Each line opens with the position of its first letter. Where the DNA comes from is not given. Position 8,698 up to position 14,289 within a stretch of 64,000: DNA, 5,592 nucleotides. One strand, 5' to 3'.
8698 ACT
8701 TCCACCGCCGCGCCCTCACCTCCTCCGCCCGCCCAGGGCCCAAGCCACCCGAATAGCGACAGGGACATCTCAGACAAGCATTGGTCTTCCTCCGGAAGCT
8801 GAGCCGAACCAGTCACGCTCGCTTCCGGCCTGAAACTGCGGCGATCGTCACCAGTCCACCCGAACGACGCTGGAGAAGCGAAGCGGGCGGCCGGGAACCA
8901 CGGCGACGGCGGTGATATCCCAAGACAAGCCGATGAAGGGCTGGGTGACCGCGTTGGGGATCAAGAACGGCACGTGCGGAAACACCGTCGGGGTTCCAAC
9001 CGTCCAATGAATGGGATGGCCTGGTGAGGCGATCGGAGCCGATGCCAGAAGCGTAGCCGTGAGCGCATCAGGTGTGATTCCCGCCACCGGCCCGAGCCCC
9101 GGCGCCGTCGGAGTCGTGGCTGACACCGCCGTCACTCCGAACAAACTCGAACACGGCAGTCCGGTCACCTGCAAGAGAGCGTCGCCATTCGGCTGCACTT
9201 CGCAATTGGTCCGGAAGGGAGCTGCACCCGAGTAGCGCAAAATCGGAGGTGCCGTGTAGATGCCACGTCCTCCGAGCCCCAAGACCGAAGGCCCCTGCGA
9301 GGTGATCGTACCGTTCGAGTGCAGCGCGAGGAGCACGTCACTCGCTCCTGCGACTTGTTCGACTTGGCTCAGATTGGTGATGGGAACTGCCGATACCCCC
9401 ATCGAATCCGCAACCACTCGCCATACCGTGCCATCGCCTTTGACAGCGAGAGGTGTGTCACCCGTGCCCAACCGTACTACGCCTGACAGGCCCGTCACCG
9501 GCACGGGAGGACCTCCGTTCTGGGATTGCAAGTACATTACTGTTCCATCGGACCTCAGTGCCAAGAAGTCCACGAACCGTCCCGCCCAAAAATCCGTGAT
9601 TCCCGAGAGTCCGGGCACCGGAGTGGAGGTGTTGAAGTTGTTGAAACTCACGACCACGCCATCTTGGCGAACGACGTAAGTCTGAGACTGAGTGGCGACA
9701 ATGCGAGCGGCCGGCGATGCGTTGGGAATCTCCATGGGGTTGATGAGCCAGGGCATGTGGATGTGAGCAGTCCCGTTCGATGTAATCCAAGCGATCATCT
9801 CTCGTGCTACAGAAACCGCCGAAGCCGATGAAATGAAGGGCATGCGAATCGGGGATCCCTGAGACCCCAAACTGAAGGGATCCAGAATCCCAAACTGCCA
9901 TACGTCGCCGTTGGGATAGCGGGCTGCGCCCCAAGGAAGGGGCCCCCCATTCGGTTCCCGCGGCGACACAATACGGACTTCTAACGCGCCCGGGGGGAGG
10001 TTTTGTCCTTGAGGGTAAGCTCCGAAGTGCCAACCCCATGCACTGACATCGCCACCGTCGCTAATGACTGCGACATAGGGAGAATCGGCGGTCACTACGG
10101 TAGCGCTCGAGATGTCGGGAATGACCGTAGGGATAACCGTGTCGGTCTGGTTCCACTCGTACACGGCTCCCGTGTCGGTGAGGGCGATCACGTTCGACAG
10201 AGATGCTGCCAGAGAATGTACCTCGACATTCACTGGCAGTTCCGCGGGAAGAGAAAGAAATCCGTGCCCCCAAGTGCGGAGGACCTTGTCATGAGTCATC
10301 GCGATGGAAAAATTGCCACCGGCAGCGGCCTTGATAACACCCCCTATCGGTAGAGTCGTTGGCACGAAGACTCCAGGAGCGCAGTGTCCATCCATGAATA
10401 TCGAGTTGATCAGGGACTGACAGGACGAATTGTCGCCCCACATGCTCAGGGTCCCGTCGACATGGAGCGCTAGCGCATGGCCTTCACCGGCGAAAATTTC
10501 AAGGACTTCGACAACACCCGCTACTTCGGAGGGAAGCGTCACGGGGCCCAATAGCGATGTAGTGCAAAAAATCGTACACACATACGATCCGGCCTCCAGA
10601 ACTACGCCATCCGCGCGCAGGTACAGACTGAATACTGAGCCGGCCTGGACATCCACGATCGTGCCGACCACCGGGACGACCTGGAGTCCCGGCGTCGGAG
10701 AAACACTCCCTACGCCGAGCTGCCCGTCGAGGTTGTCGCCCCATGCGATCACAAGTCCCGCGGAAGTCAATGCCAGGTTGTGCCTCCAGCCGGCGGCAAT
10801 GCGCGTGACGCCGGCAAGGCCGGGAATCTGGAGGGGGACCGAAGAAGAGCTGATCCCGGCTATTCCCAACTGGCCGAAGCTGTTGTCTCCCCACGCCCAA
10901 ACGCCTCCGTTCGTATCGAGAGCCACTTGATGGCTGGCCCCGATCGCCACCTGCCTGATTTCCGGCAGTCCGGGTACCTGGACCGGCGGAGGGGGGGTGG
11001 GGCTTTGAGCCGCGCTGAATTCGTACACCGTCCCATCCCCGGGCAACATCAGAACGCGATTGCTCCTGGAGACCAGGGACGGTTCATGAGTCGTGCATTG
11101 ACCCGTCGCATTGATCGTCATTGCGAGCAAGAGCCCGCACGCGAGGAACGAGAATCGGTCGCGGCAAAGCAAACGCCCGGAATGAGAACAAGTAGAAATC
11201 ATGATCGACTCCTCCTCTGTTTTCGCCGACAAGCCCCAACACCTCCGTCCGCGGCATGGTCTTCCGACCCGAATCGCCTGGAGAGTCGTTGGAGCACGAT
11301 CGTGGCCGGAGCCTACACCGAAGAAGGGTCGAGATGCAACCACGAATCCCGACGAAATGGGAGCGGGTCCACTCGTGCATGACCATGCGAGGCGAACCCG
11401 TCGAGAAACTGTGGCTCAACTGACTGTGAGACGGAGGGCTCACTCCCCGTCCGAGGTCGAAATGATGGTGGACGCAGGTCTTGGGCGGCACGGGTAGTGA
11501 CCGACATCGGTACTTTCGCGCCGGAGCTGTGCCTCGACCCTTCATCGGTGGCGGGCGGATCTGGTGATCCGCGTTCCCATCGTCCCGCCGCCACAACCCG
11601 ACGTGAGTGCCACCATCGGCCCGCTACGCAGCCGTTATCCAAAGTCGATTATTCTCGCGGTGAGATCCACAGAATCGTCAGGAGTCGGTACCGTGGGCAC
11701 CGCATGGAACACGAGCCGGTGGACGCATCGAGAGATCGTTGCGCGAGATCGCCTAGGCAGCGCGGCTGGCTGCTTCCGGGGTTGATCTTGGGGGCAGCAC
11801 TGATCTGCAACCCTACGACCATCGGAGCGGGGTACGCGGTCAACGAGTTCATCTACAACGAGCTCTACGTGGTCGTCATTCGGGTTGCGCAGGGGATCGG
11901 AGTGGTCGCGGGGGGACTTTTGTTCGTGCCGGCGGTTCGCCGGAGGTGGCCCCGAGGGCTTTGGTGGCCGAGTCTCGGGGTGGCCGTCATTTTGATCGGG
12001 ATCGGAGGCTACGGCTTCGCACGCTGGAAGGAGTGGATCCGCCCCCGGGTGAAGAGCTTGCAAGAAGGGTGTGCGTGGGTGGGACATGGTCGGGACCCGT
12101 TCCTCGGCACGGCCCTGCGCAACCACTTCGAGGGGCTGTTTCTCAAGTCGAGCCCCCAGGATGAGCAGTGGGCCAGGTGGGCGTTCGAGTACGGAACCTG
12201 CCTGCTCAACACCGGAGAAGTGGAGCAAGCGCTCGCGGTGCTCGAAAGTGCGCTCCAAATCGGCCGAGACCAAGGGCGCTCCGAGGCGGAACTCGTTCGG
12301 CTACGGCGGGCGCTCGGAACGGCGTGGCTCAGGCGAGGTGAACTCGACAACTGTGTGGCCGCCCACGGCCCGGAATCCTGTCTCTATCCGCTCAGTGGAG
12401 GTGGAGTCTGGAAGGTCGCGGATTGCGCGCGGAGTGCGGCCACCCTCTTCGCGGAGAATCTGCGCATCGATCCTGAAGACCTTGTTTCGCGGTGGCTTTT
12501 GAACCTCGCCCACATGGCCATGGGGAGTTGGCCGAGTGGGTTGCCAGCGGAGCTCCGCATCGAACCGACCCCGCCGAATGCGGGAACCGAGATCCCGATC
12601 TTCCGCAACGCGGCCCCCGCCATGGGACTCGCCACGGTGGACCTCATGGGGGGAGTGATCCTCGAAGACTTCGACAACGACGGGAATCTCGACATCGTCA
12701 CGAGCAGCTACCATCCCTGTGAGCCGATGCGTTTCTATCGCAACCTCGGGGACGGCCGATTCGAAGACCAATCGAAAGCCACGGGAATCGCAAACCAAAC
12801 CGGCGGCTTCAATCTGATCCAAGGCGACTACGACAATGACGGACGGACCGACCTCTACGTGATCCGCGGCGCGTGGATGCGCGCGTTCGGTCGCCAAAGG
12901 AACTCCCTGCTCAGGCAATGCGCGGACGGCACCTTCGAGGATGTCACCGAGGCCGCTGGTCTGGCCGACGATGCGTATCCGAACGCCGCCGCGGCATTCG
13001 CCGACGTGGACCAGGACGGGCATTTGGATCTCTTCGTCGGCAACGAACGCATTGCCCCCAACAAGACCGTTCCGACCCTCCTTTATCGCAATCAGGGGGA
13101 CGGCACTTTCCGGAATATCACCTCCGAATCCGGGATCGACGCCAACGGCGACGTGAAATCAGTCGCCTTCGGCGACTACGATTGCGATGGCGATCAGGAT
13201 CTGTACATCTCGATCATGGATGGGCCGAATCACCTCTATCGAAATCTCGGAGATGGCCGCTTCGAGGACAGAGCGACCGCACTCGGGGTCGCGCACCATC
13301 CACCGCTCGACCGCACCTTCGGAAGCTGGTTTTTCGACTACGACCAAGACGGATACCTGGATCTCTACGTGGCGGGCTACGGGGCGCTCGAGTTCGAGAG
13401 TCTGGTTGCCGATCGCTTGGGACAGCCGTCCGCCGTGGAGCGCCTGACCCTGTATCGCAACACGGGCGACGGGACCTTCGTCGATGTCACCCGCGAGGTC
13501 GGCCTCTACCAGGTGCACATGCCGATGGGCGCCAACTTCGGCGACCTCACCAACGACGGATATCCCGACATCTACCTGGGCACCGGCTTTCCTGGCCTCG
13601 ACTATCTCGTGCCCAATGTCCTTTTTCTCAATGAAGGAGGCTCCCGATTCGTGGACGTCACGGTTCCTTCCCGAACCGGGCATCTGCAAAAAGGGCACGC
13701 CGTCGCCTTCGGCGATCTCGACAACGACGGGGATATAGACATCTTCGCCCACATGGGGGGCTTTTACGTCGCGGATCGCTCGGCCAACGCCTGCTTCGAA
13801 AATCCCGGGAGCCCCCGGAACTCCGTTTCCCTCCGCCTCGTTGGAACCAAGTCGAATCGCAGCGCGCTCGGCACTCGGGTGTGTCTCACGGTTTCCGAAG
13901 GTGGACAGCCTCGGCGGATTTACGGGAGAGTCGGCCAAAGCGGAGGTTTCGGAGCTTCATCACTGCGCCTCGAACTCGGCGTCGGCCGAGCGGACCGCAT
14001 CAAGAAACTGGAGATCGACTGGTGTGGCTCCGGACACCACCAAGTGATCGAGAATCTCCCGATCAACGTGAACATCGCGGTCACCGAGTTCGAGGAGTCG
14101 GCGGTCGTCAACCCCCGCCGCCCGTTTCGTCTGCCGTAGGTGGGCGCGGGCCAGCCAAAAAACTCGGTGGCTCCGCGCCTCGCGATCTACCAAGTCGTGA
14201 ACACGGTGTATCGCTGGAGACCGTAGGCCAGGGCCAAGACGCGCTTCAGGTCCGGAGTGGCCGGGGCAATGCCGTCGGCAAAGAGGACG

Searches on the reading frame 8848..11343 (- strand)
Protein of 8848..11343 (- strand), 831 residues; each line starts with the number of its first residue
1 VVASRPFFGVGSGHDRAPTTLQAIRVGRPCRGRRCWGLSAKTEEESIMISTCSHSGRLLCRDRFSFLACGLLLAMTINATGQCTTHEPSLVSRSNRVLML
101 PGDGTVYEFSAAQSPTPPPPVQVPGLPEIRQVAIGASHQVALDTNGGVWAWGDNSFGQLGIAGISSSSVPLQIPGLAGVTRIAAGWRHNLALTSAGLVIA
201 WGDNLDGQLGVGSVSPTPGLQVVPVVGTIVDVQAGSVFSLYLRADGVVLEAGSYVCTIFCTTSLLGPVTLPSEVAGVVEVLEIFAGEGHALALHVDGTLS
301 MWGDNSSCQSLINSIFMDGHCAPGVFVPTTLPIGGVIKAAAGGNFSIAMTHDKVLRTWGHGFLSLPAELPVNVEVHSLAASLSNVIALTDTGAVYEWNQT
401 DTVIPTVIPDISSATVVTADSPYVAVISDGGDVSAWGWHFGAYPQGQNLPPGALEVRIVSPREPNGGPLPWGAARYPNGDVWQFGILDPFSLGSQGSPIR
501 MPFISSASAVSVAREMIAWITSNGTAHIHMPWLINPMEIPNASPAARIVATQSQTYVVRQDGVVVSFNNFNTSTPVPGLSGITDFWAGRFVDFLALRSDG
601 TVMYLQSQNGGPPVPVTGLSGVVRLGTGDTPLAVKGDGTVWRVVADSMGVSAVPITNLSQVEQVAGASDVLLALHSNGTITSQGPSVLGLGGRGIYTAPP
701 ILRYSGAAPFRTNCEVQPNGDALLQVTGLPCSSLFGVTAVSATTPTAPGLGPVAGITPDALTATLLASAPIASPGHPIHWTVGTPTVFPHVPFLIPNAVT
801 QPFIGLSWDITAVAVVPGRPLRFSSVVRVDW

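Call 13: search_protein_families(library=pfam, proteins=[window:8848-11343:-], max_evalue=0.001)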
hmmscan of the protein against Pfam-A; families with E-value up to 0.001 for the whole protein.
window:8848-11343:- (831 aa): 3 families
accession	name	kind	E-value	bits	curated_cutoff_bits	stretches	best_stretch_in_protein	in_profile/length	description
PF25390.1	WD40_RLD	-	3.9e-47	161.8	150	1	120-439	22-325/363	RCC1-like domain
PF13540.12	RCC1_2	-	4.4e-28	96.8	22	3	129-158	1-30/30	Regulator of chromosome condensation (RCC1) repeat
PF00415.24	RCC1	-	9.7e-22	77.7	21.7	2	145-192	1-50/50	Regulator of chromosome condensation (RCC1) repeat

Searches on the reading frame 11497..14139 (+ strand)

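Call 13: search_protein_families(library=pfam, proteins=[window:11497-14139:+], max_evalue=0.001)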
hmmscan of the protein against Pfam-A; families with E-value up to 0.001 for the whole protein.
window:11497-14139:+ (880 aa): 3 families
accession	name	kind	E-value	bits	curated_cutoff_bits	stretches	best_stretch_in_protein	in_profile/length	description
PF13517.12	FG-GAP_3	-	5.6e-53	177.8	26.9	6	391-455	1-61/61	FG-GAP-like repeat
PF01839.29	FG-GAP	-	4.9e-14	52.3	22.1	0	497-516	3-22/37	FG-GAP repeat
PF07593.17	UnbV_ASPIC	-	7.5e-09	35.8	23.4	1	790-857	1-64/68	ASPIC and UnbV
